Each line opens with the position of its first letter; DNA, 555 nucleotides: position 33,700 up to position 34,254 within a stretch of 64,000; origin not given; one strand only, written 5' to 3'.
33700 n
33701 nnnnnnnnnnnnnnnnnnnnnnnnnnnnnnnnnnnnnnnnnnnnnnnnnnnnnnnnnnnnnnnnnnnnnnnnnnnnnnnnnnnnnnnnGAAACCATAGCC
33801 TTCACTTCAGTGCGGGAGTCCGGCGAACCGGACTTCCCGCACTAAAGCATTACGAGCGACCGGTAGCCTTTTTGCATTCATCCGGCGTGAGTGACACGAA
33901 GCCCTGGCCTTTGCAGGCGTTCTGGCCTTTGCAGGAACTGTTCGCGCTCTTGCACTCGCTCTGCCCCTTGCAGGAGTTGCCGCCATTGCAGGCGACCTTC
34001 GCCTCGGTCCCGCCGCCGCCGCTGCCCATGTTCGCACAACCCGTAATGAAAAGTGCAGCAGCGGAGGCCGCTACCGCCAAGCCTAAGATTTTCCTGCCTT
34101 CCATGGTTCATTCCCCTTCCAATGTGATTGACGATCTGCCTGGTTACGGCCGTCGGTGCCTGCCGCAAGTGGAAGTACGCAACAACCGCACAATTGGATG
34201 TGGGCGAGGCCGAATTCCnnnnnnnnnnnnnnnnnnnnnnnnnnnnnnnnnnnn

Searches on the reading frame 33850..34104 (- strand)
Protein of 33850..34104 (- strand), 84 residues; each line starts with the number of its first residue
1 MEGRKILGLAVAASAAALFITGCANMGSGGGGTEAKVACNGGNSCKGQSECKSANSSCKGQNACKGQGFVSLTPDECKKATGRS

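Call 7: search_protein_families(library=pfam, max_evalue=0.01, proteins=[window:33850-34104:-])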
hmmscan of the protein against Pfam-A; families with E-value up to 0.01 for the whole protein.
window:33850-34104:- (84 aa): 0 families

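Call 8: search_protein_families(library=ncbifam, max_evalue=0.01, proteins=[window:33850-34104:-])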
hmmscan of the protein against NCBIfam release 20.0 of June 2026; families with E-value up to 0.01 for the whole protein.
window:33850-34104:- (84 aa): 1 family
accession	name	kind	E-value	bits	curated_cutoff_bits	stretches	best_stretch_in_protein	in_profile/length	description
NF050166.1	Cu_RiPP_BufA2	equivalog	2.9e-22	78.7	60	1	9-83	2-77/79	BufA2 family periplasmic bufferin-type metallophore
